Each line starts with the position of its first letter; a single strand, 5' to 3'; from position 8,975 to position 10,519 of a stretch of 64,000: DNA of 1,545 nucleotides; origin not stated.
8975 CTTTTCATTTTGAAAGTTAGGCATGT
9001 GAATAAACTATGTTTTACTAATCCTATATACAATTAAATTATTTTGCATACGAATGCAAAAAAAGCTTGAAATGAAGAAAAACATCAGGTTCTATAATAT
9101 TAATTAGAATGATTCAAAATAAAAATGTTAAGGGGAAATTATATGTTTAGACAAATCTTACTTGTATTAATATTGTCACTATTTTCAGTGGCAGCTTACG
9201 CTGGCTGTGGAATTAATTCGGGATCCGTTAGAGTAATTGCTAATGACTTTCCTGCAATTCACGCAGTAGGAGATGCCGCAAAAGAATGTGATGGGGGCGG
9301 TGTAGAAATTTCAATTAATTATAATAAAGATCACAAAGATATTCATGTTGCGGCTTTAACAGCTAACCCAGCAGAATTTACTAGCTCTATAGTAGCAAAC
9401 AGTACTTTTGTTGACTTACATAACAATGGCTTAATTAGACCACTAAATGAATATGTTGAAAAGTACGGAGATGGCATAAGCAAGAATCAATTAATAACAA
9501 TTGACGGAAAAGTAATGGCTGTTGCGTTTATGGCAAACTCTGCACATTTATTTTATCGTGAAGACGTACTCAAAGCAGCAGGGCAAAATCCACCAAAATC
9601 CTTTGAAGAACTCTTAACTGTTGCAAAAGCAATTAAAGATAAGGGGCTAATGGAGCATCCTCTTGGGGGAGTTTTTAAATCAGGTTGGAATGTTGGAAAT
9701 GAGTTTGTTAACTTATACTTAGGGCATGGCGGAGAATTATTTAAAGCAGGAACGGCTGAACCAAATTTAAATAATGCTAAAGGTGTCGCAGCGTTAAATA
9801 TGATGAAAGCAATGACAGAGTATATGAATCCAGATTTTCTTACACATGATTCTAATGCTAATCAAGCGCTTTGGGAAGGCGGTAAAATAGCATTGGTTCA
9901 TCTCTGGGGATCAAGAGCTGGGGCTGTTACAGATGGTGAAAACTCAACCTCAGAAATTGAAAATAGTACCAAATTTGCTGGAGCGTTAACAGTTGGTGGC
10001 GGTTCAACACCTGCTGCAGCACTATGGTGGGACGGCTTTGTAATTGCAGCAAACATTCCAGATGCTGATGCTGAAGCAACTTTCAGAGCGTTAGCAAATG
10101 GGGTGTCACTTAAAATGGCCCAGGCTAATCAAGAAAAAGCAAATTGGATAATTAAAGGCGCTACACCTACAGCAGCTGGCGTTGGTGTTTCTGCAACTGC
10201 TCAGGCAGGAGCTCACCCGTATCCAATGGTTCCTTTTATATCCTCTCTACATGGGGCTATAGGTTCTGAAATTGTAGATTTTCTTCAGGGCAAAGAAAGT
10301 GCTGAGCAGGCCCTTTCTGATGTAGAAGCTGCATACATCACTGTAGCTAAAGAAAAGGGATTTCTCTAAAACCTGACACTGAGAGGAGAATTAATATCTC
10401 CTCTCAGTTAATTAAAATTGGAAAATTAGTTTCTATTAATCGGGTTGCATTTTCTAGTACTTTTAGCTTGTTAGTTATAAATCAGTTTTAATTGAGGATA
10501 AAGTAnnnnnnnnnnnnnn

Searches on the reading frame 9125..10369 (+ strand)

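Call 91: search_protein_families(library=pfam, proteins=[window:9125-10369:+], max_evalue=0.00001)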
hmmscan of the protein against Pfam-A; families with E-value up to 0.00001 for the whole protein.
window:9125-10369:+ (414 aa): 2 families
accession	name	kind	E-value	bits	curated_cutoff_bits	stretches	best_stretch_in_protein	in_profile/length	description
PF13416.11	SBP_bac_8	-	2e-16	61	27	1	59-320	11-237/279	Bacterial extracellular solute-binding protein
PF01547.30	SBP_bac_1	-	3e-15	57.4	26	1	88-316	43-292/307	Bacterial extracellular solute-binding protein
